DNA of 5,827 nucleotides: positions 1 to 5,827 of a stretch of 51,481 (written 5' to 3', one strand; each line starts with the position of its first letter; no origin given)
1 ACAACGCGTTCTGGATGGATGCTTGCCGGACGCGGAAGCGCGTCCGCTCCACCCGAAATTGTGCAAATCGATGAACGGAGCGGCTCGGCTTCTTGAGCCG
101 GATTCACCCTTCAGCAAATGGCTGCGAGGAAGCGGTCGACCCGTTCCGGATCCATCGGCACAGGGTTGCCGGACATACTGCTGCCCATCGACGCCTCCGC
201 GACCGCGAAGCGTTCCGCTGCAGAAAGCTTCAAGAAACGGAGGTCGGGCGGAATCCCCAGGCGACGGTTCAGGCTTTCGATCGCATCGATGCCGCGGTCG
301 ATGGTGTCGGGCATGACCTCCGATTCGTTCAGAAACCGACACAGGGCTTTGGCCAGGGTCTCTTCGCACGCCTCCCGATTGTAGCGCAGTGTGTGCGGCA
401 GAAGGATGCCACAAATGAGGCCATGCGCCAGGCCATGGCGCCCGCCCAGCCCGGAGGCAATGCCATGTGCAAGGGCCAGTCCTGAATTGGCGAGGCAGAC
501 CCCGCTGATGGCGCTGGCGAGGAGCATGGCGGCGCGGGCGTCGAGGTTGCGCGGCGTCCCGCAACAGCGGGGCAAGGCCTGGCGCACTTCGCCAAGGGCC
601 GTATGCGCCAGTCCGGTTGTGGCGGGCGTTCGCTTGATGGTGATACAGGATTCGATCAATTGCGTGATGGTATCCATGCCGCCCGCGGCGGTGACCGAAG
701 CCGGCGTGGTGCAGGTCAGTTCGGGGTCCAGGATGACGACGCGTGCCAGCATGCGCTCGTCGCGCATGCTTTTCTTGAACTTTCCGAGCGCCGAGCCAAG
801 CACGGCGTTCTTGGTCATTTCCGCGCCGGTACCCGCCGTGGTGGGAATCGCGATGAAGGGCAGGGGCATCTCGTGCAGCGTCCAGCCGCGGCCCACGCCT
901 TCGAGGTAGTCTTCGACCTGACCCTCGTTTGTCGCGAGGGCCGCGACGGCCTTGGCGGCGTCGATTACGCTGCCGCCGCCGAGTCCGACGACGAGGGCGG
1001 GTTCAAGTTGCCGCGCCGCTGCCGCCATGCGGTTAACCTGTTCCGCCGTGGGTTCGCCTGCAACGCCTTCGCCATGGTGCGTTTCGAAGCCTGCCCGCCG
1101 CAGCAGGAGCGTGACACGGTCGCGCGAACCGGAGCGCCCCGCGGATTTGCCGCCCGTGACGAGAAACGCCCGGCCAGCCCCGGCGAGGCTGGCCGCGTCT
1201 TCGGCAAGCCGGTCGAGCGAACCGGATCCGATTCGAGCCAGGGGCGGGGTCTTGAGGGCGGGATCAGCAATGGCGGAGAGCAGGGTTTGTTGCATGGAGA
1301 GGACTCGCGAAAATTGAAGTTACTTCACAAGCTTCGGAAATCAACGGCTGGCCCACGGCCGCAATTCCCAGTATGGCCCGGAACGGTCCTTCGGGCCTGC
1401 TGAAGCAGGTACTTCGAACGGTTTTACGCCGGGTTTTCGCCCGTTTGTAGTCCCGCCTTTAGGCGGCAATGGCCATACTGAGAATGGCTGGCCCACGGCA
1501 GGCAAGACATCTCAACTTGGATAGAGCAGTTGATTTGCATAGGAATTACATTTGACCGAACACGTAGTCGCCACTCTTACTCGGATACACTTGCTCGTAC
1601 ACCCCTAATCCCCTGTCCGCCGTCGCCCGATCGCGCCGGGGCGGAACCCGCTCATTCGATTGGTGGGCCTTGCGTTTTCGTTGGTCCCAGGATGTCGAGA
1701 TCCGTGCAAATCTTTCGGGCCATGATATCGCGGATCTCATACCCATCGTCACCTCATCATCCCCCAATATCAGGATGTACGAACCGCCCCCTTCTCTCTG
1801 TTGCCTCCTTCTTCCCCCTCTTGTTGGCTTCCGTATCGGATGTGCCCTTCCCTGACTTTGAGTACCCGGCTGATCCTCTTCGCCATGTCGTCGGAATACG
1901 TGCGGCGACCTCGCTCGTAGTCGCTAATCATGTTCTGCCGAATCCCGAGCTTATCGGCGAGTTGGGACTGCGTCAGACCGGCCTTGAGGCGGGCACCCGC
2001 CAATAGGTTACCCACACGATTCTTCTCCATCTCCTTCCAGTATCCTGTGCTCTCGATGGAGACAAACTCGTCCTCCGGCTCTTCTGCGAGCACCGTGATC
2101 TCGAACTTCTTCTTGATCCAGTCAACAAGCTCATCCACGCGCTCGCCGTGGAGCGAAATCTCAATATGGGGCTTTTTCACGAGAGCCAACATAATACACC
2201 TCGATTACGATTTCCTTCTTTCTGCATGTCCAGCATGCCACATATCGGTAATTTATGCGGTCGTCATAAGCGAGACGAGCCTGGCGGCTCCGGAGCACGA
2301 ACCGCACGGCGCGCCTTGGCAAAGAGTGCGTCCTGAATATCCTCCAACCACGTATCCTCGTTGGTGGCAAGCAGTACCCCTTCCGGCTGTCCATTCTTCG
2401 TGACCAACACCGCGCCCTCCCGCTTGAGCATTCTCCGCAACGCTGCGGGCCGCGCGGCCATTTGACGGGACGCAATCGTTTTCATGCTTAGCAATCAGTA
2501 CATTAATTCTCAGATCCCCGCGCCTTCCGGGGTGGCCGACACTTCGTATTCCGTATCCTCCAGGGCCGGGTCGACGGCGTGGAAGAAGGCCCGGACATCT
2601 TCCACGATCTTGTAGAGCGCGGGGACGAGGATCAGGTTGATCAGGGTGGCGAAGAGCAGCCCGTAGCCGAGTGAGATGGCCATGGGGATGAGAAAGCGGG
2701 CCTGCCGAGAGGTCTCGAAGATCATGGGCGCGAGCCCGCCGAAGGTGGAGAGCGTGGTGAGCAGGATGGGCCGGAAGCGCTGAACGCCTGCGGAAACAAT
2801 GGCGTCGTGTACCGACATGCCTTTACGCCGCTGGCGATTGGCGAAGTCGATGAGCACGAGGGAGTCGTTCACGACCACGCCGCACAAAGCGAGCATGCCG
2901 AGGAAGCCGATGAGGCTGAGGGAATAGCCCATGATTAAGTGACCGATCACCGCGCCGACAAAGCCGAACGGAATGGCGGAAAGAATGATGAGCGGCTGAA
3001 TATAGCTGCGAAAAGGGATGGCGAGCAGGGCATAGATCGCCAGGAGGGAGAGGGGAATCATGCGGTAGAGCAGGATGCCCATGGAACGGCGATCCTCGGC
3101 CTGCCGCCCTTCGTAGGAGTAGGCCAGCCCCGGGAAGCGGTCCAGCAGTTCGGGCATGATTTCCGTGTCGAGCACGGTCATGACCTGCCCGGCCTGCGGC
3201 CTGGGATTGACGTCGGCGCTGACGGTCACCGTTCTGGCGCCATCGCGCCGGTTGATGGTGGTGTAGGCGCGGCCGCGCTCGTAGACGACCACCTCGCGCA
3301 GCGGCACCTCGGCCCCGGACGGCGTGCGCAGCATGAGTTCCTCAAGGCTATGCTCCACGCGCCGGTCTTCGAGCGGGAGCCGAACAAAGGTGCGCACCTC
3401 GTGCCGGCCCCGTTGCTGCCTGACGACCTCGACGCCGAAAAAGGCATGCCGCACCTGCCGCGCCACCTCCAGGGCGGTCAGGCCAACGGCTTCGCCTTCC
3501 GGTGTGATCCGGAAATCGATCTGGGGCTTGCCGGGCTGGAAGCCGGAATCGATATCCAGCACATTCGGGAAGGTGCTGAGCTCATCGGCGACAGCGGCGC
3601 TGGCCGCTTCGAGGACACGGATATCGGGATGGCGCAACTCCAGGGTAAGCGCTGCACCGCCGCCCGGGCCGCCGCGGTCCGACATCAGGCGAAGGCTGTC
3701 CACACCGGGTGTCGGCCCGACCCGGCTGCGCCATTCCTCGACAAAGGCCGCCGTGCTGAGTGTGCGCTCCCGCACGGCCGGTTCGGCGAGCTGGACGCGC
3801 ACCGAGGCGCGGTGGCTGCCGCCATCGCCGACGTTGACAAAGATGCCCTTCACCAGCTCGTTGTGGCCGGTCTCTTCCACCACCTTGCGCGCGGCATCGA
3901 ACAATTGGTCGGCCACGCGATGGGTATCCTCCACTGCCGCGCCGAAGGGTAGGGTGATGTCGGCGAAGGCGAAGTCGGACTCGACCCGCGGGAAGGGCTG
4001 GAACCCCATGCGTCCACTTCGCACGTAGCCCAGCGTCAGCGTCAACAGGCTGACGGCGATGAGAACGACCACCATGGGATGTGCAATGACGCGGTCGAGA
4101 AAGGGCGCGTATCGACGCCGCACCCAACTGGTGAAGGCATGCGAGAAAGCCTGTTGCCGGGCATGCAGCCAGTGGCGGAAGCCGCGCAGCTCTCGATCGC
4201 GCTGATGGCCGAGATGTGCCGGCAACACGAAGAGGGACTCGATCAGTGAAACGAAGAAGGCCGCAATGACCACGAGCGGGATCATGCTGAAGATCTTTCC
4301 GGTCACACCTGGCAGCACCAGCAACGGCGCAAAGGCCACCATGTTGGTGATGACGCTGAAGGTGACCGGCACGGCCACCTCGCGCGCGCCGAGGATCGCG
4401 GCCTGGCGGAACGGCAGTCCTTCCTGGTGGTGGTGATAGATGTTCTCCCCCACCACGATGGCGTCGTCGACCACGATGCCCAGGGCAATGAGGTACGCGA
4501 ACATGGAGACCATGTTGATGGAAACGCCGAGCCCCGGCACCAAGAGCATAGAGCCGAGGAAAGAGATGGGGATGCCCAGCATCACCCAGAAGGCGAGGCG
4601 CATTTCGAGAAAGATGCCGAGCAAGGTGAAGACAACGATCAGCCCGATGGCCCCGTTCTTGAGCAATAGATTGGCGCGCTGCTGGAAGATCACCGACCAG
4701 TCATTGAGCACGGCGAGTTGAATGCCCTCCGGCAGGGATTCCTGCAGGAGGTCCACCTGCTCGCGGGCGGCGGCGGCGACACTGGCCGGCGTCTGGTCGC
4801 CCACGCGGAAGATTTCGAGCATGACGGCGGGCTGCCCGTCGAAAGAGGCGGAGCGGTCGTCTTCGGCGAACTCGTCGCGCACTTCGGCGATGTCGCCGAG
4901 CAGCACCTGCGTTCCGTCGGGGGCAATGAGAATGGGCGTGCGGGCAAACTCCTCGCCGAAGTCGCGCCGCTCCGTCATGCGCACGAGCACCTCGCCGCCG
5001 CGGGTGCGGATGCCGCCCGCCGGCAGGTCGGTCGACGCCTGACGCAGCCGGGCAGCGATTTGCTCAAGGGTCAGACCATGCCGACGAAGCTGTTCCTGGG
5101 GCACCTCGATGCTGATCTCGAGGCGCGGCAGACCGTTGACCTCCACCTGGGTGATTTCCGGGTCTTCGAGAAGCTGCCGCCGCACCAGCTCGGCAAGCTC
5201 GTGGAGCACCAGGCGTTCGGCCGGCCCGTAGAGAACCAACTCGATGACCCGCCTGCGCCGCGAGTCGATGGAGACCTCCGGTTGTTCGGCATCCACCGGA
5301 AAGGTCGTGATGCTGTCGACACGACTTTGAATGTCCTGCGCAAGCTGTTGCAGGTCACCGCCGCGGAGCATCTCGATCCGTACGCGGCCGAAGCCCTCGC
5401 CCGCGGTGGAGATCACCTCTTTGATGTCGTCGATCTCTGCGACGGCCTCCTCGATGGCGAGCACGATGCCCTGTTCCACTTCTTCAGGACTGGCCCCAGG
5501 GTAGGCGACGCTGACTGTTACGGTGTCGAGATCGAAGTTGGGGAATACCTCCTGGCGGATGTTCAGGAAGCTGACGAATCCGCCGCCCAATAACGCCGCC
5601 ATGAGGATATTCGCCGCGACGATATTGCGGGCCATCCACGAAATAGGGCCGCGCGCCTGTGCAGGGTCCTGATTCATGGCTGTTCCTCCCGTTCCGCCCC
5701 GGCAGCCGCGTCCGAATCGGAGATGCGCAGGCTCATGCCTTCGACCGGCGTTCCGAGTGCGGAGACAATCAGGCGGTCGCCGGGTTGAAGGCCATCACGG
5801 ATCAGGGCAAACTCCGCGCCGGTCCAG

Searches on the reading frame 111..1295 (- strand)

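Call 12: search_protein_families(library=pfam, proteins=[window:111-1295:-], max_evalue=0.001)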
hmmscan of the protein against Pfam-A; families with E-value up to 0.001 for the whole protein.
window:111-1295:- (394 aa): 3 families
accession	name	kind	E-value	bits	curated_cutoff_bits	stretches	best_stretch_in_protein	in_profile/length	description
PF00465.25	Fe-ADH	-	2.4e-44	151.3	31.3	1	20-191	4-168/168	Iron-containing alcohol dehydrogenase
PF25137.1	ADH_Fe_C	-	7.7e-28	97.9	27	1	202-392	1-192/194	Fe-containing alcohol dehydrogenase family, C-terminal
PF13685.12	Fe-ADH_2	-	6e-09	36.5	28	1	22-120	2-96/149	Iron-containing alcohol dehydrogenase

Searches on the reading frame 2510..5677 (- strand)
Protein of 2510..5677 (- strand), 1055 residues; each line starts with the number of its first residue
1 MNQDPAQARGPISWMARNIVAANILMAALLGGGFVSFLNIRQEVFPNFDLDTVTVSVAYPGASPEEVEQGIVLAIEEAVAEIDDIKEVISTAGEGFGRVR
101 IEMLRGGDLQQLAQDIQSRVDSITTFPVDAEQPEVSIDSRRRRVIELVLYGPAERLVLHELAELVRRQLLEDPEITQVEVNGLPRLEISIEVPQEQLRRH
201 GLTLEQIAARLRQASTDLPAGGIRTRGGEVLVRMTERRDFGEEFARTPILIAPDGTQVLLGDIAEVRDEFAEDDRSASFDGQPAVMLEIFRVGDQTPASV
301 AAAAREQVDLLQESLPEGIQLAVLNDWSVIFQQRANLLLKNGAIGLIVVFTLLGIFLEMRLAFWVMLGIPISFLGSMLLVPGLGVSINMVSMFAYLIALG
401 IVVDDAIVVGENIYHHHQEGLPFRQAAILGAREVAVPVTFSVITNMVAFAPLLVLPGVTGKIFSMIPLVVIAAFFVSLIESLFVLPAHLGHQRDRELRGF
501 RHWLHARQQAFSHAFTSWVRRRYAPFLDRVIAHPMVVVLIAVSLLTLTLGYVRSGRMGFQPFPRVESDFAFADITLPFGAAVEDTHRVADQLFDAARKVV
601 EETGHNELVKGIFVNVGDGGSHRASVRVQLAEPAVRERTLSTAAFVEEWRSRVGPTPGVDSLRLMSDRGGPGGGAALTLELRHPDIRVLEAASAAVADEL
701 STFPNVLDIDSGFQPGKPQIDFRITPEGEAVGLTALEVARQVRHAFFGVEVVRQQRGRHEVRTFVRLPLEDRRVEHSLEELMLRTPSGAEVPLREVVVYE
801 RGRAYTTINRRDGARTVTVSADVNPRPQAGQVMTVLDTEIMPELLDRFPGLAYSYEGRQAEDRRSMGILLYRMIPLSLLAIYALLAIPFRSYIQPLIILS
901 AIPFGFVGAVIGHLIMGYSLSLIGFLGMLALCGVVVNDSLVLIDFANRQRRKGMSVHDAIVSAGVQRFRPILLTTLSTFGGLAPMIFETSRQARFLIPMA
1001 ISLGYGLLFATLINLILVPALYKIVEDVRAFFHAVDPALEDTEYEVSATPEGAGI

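Call 12: search_protein_families(library=pfam, proteins=[window:2510-5677:-], max_evalue=0.001)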
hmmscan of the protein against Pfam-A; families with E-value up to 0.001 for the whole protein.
window:2510-5677:- (1055 aa): 1 family
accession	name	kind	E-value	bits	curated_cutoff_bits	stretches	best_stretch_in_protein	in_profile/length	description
PF00873.25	ACR_tran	-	2.7e-161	539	28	1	20-1025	10-1020/1021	AcrB/AcrD/AcrF family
